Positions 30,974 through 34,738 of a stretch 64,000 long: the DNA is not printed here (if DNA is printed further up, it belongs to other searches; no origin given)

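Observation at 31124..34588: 1154-aa orphan protein alone in a roughly 4.8-kb AT-rich island: primase-like N-terminus, Zn-ribbon, AbiEi-like wHTH C-terminus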

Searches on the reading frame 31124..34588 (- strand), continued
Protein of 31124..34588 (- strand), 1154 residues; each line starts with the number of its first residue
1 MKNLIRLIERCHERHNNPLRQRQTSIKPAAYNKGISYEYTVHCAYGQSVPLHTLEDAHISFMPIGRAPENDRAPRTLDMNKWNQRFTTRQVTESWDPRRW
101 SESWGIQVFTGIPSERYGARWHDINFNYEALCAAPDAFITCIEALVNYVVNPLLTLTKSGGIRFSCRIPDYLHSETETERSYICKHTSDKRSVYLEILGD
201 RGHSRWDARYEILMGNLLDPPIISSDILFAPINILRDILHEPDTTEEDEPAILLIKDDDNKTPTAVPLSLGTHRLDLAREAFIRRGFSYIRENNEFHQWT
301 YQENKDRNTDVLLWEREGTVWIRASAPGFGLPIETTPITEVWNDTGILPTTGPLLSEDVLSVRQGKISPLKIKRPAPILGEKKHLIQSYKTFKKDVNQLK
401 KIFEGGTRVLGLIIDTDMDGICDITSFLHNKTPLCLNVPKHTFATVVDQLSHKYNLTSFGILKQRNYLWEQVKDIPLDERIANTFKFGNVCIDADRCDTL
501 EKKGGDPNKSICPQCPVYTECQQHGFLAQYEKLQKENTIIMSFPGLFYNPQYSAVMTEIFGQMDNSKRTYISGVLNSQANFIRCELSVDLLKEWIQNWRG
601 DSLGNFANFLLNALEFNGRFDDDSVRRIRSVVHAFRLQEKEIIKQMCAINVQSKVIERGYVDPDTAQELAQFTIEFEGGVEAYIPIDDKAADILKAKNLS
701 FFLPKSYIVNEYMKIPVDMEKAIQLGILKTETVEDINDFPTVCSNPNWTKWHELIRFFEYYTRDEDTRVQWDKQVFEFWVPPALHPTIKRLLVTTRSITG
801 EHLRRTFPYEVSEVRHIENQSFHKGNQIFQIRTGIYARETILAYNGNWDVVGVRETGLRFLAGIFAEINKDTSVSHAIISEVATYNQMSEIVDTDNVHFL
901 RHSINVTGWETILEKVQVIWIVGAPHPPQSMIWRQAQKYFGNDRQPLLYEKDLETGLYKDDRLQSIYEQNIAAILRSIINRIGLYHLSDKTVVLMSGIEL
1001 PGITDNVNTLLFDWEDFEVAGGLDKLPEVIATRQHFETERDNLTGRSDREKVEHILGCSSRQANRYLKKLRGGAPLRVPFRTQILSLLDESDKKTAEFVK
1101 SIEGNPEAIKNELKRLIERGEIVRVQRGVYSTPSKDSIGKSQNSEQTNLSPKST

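Call 81: fold_search(model_id=the predicted structure, library=pdb)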
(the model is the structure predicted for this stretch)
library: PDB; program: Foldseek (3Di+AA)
matches with E <= 10: 983; with E <= 0.001: 7
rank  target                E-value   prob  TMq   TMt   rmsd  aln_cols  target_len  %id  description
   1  9p55                  1.5e-10  1.00  0.27  0.43  12.2       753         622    9  Structure of DNA-free long form XPD from Thermoplasma acidophilum (released 2026-01-21)
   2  2vsf                  7.3e-10  1.00  0.25  0.42  12.6       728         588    9  Structure of XPD from Thermoplasma acidophilum (released 2008-07-08)
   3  8s35_M                2.0e-07  1.00  0.23  0.37  15.8       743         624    8  DNA-bound Type IV-A3 CRISPR effector in complex with DinG helicase from K. pneumoniae (state I) (released 2024-11-06)
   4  3crw                  1.0e-06  1.00  0.18  0.33  16.5       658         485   10  XPD_APO (released 2008-06-10)
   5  5oqj_0                1.8e-06  1.00  0.25  0.37  16.5       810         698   10  STRUCTURE OF YEAST TRANSCRIPTION PRE-INITIATION COMPLEX WITH TFIIH (released 2018-04-25)
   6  2fdc_A                1.4e-04  0.99  0.15  0.27  16.2       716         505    7  Structural Basis of DNA Damage Recognition and Processing by UvrB: crystal structure of a UvrB/DNA complex (released 2006-03-14)
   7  1d2m                  7.9e-04  0.93  0.15  0.27  19.8       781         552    7  UVRB PROTEIN OF THERMUS THERMOPHILUS HB8; A NUCLEOTIDE EXCISION REPAIR ENZYME (released 2000-03-22)
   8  1c4o                  1.2e-03  0.97  0.16  0.30  18.1       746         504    8  CRYSTAL STRUCTURE OF THE DNA NUCLEOTIDE EXCISION REPAIR ENZYME UVRB FROM THERMUS THERMOPHILUS (released 2000-07-26)
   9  6o8h_A                1.4e-03  0.92  0.16  0.27  20.8       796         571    9  Crystal structure of UvrB mutant bound to duplex DNA (released 2020-01-22)
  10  9gy7_E                1.5e-03  0.94  0.16  0.28  19.9       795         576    8  C. thermocellum UvrA-UvrB in complex with DNA with a fluorescein modification and AMPPNP (released 2025-12-24)
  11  6o8g_C                2.0e-03  0.77  0.14  0.24  18.9       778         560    8  Crystal structure of UvrB bound to fully duplex DNA (released 2020-01-22)
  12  6o8g_A                2.5e-03  0.82  0.15  0.26  19.0       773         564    8  Crystal structure of UvrB bound to fully duplex DNA (released 2020-01-22)
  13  6o8g_B                3.8e-03  0.91  0.17  0.29  18.7       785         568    8  Crystal structure of UvrB bound to fully duplex DNA (released 2020-01-22)
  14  8fak_H                3.8e-03  0.91  0.14  0.22  19.4       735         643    8  DNA replication fork binding triggers structural changes in the PriA DNA helicase that regulate the PriA-PriB replicat (released 2023-05-10)
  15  2fdc_B                6.3e-03  0.84  0.17  0.30  20.9       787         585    9  Structural Basis of DNA Damage Recognition and Processing by UvrB: crystal structure of a UvrB/DNA complex (released 2006-03-14)
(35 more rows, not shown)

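Call 87: find_encoding_contigs(protein=P0063, flank=10000, max_places=2)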
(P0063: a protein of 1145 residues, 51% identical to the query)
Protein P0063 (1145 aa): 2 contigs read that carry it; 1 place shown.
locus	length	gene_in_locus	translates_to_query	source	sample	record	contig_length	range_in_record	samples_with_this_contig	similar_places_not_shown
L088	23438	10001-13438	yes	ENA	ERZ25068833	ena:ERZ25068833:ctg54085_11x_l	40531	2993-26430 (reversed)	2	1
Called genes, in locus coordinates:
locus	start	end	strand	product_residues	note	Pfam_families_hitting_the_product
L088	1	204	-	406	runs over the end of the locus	PF00132:Hexapep (faint)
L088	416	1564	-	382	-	PF00266:Aminotran_5, PF01053:Cys_Met_Meta_PP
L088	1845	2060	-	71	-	-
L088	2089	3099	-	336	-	PF01408:GFO_IDH_MocA, PF22725:GFO_IDH_MocA_C3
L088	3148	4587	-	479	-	-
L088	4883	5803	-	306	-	PF13483:Lactamase_B_3, PF12706:Lactamase_B_2 (weak)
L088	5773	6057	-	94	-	-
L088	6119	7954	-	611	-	PF01839:FG-GAP (faint), PF13517:FG-GAP_3, PF07593:UnbV_ASPIC, PF13860:FlgD_ig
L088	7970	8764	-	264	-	-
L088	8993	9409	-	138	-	PF03811:Zn_ribbon_InsA (faint), PF13384:HTH_23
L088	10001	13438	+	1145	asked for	-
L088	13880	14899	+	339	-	PF01408:GFO_IDH_MocA, PF03447:NAD_binding_3 (weak), PF02894:GFO_IDH_MocA_C, PF22725:GFO_IDH_MocA_C3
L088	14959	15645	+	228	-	-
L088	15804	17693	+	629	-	PF07944:Beta-AFase-like_GH127_cat, PF20736:Glyco_hydro127M, PF20737:Glyco_hydro127C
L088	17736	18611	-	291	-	PF13385:Laminin_G_3 (weak)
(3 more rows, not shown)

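Call 88: find_encoding_contigs(protein=P0088, flank=10000, max_places=2)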
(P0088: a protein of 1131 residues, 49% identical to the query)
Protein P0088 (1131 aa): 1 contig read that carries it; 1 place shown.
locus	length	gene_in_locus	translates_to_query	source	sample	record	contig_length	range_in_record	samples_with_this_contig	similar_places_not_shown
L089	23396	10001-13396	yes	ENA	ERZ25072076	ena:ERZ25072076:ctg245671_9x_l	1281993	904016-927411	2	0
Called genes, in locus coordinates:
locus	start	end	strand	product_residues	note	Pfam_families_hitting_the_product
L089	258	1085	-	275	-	PF07953:Toxin_R_bind_N (weak), PF13385:Laminin_G_3, PF22925:TS_C (weak)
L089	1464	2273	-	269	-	PF07953:Toxin_R_bind_N (weak), PF13385:Laminin_G_3, PF22925:TS_C (weak)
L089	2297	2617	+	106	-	-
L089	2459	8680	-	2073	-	PF12799:LRR_4 (weak), PF12799:LRR_4, PF12799:LRR_4, PF17963:Big_9 (weak), PF17963:Big_9 (weak), PF00028:Cadherin, PF00404:Dockerin_1, PF13860:FlgD_ig, +10 more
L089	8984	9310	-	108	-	-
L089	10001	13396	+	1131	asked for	PF13338:AbiEi_4 (weak)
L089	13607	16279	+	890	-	PF02837:Glyco_hydro_2_N, PF22666:Glyco_hydro_2_N2, PF00703:Glyco_hydro_2, PF02836:Glyco_hydro_2_C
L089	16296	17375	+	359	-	PF00389:2-Hacid_dh, PF02826:2-Hacid_dh_C, PF03446:NAD_binding_2 (weak)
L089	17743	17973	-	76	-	-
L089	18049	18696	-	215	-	-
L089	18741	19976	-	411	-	PF02401:LYTB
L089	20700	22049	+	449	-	PF00308:Bac_DnaA, PF00004:AAA (faint), PF08299:Bac_DnaA_C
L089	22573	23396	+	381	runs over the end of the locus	PF02463:SMC_N, PF13175:AAA_15, PF13476:AAA_23, PF13514:AAA_27 (faint)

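Call 111: fold_search(model_id=the predicted structure, library=viral)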
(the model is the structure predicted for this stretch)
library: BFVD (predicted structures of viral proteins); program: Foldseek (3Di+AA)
matches with E <= 10: 869; with E <= 0.001: 29
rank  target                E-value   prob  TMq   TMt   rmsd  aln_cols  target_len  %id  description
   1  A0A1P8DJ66            6.0e-11  1.00  0.24  0.25  21.1       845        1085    9  (no name in the UniProt tables at hand)
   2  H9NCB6                1.4e-09  1.00  0.26  0.40  15.7       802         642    9  (no name in the UniProt tables at hand)
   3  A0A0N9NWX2            4.9e-08  1.00  0.23  0.41  13.0       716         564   10  (no name in the UniProt tables at hand)
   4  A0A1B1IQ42            5.7e-08  1.00  0.24  0.28  14.6       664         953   11  (no name in the UniProt tables at hand)
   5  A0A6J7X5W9            6.0e-08  1.00  0.11  0.17  27.5      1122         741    9  DNA primase/polymerase bifunctional N-terminal domain-containing protein [uncultured Caudovirales phage]
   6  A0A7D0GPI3            1.8e-07  1.00  0.25  0.45  18.7       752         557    9  (no name in the UniProt tables at hand)
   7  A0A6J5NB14            2.4e-07  1.00  0.12  0.18  32.7       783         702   13  AAA domain containing protein [uncultured Caudovirales phage]
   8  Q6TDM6                3.4e-07  1.00  0.22  0.44  13.3       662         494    9  ORF B494 [Sulfolobus virus Kamchatka 1]
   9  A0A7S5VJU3            6.4e-07  1.00  0.21  0.41  23.8       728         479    7  (no name in the UniProt tables at hand)
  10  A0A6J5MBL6            7.7e-07  1.00  0.12  0.17  22.3       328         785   15  DNA primase/polymerase, bifunctional, N-terminal [uncultured Caudovirales phage]
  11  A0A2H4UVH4            1.2e-06  1.00  0.13  0.14  29.4      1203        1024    7  Replication origin-binding protein [Bodo saltans virus]
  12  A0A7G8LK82            1.5e-06  1.00  0.26  0.43   9.8       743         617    9  (no name in the UniProt tables at hand)
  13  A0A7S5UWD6            2.2e-06  1.00  0.23  0.32  15.7       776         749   10  (no name in the UniProt tables at hand)
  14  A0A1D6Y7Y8            3.7e-06  0.98  0.12  0.13  33.1      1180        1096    9  (no name in the UniProt tables at hand)
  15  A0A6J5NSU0            1.7e-05  0.96  0.11  0.16  40.7      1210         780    9  DNA primase/polymerase, bifunctional, N-terminal [uncultured Caudovirales phage]
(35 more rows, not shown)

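Call 113: find_related_loci(query=A1, collection=viral_contigs, flank=5000)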
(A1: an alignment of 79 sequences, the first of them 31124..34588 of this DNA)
Query A1 (1154 aa) in viral_contigs; peptide patterns used: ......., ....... (x = any residue, [..] = any of these).
35 stretches matched a pattern, but none encodes a relative of the query by tblastn (E <= 1e-3).

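Call 114: find_related_loci(query=P0156, collection=viral_contigs, flank=5000)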
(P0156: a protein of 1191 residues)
Query P0156 (1191 aa) in viral_contigs; peptide patterns used: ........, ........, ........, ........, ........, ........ (x = any residue, [..] = any of these).
2 stretches matched a pattern, but none encodes a relative of the query by tblastn (E <= 1e-3).

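Call 115: find_related_loci(query=P0183, collection=viral_contigs, flank=5000)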
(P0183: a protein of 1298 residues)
Query P0183 (1298 aa) in viral_contigs; peptide patterns used: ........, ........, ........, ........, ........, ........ (x = any residue, [..] = any of these).
5 stretches matched a pattern, but none encodes a relative of the query by tblastn (E <= 1e-3).
